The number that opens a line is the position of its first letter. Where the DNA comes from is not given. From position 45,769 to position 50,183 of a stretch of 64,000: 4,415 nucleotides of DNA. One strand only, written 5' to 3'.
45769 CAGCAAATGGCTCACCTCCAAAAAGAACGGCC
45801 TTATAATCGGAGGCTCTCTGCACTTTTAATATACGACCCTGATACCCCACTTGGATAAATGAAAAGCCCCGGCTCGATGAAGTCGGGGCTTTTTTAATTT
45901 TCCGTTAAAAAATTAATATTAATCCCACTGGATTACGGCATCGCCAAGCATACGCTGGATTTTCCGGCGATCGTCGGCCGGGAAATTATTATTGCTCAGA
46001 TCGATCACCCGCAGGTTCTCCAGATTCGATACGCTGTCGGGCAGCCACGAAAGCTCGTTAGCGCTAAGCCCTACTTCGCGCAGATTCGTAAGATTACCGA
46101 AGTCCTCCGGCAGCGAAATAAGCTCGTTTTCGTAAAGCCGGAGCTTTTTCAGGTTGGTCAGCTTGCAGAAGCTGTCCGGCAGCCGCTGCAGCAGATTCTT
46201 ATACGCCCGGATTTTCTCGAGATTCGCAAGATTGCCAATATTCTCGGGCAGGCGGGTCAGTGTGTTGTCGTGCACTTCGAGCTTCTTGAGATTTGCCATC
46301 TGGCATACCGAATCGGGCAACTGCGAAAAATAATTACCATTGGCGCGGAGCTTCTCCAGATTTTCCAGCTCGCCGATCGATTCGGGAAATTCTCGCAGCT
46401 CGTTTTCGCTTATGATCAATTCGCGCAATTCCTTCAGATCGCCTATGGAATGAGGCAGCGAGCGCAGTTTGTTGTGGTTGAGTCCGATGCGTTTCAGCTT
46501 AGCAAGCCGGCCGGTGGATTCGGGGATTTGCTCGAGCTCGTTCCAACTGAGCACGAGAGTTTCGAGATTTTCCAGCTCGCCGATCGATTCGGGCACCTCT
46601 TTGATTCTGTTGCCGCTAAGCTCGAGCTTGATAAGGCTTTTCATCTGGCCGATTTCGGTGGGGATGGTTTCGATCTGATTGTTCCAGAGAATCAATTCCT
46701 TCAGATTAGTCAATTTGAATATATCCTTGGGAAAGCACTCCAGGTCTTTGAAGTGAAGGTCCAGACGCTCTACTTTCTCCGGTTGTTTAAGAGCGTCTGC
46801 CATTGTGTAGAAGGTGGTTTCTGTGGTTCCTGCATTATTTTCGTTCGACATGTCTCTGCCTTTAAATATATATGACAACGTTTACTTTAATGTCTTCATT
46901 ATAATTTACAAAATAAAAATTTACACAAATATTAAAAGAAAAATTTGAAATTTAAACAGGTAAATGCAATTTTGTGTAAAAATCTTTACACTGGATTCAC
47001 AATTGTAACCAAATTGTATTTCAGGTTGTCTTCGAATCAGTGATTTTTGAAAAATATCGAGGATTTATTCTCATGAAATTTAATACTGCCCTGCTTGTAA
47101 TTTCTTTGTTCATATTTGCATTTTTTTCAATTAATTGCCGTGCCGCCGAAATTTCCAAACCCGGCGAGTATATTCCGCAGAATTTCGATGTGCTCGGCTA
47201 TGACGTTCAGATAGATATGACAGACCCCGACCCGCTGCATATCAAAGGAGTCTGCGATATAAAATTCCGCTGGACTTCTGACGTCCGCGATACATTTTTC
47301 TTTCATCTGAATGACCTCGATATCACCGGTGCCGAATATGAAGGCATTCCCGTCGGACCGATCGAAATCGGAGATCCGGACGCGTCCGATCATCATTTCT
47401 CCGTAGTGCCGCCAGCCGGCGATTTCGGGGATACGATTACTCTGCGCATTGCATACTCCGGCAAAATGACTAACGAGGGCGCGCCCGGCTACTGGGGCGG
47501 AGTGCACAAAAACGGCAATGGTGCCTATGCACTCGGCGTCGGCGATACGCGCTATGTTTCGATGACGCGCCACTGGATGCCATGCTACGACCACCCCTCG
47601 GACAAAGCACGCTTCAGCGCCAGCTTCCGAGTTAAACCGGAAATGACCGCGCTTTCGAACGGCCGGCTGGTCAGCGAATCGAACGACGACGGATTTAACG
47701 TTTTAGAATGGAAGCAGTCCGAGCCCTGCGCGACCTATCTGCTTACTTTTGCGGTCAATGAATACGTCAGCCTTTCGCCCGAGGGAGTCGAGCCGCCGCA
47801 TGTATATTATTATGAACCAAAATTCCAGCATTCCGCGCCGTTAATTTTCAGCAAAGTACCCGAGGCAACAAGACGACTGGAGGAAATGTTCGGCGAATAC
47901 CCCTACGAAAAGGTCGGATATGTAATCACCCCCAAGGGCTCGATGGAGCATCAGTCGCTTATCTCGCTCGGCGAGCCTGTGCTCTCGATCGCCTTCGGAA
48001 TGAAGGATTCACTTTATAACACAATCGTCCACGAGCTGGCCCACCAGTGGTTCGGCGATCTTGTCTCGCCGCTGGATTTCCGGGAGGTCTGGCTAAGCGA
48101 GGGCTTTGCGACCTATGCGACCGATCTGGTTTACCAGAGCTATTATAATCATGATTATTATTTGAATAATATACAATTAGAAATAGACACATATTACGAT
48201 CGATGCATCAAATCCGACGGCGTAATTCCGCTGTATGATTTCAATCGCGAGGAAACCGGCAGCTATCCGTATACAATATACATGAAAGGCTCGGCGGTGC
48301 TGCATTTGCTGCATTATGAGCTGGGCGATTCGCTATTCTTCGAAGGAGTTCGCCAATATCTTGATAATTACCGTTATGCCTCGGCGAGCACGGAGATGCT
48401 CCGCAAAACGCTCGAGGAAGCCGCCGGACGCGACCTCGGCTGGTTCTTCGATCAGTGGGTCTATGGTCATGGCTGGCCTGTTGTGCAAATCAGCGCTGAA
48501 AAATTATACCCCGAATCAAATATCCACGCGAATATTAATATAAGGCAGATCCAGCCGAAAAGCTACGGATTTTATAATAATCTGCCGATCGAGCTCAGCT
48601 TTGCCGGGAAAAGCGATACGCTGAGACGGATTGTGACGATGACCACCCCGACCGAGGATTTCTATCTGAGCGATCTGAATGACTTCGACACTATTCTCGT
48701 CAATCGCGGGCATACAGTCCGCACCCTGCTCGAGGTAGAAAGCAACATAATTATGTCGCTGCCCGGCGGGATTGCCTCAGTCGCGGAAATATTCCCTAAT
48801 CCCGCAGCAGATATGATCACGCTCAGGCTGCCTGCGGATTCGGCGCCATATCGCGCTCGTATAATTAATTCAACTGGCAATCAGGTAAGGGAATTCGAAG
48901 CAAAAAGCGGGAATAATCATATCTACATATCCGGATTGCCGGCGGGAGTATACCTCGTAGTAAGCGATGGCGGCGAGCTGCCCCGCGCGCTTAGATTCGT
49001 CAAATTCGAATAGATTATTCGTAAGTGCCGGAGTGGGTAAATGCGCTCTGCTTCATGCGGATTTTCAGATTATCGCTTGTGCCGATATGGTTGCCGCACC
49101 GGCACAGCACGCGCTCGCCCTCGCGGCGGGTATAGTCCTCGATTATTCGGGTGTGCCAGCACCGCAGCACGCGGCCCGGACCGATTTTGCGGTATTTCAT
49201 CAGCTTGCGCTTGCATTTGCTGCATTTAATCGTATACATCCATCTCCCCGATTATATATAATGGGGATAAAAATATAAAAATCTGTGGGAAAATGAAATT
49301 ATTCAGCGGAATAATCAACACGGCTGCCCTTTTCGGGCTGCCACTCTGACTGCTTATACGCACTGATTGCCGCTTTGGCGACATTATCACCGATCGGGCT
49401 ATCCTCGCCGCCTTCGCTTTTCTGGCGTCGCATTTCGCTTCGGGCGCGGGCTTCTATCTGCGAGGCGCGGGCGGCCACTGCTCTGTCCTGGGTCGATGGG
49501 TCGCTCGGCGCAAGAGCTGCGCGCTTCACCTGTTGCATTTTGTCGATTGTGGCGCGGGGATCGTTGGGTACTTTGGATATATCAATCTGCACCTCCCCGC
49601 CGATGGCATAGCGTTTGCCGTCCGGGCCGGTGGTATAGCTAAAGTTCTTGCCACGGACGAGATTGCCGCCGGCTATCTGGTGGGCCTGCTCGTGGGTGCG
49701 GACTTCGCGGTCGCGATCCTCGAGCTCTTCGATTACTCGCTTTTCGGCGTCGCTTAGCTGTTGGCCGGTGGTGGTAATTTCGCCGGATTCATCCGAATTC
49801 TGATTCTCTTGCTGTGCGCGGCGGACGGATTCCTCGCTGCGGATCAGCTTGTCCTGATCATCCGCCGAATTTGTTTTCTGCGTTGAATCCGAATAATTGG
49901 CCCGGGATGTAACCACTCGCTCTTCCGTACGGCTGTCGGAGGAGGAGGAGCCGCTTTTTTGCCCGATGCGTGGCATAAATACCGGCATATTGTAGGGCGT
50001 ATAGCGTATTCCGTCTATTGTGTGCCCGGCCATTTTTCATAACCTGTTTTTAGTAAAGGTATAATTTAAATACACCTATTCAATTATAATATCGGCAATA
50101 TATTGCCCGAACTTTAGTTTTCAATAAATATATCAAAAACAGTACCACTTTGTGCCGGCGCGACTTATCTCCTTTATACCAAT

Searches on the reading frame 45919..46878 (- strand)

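Call 71: search_protein_families(library=pfam, proteins=[window:45919-46878:-], max_evalue=0.0001)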
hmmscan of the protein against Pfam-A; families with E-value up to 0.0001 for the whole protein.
window:45919-46878:- (319 aa): 9 families
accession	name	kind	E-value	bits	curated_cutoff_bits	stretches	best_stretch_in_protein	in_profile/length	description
PF23598.1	LRR_14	-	5.6e-60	203.4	40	5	144-247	42-142/353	Leucine-rich repeat region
PF13855.12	LRR_8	-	2e-43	146.4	27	6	57-115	1-61/61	Leucine rich repeat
PF12799.13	LRR_4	-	1.2e-26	92.5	27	3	57-96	1-40/44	Leucine Rich repeats (2 copies)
PF00560.39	LRR_1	-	3.8e-23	77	20.6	0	58-79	1-23/23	Leucine Rich Repeat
PF25019.1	LRR_R13L1-DRL21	-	2.5e-11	44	27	0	24-88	59-125/127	R13L1/DRL21 LRRs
PF23211.1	LRR_LRWD1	-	1.5e-09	38.3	28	0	113-189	31-103/190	Leucine-rich repeat and WD repeat-containing protein 1, LRR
PF23286.1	LRR_13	-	2.5e-09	37.6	30.1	0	38-176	7-157/210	Disease resistance protein RPS4B-like, leucine-rich repeats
PF25013.1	LRR_Zer-1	-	1.4e-06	28.9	27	0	30-117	4-90/137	Zer-1-like, Leucine-rich repeats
PF14580.12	LRR_9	-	1.6e-06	28.3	30.5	0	85-177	24-118/175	Leucine-rich repeat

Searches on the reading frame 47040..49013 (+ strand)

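Call 71: search_protein_families(library=pfam, proteins=[window:47040-49013:+], max_evalue=0.0001)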
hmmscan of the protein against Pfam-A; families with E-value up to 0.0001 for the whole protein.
window:47040-49013:+ (657 aa): 3 families
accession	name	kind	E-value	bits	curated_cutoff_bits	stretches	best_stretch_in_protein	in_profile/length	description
PF01433.26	Peptidase_M1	-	1.1e-31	110.6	27.7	1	284-473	18-218/218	Peptidase family M1 domain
PF17900.6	Peptidase_M1_N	-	3.2e-15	57.2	25.8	1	55-234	8-186/186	Peptidase M1 N-terminal domain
PF18962.6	Por_Secre_tail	-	1.8e-08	35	27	1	584-641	1-61/75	Secretion system C-terminal sorting domain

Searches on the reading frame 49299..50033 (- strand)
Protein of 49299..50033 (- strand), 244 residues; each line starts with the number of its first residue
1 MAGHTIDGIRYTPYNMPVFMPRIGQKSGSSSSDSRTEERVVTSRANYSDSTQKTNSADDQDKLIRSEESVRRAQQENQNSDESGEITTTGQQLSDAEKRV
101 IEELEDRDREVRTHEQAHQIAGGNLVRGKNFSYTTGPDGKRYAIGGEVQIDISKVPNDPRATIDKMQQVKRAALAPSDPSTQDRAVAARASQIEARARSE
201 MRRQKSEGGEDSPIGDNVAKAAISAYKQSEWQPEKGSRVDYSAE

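Call 71: search_protein_families(library=pfam, proteins=[window:49299-50033:-], max_evalue=0.0001)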
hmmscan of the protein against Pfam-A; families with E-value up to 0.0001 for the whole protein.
window:49299-50033:- (244 aa): 1 family
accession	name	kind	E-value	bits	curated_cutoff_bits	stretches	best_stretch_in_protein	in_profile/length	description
PF12118.13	SprA-related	-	1.2e-35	123.9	27.3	1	36-203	127-291/335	SprA-related family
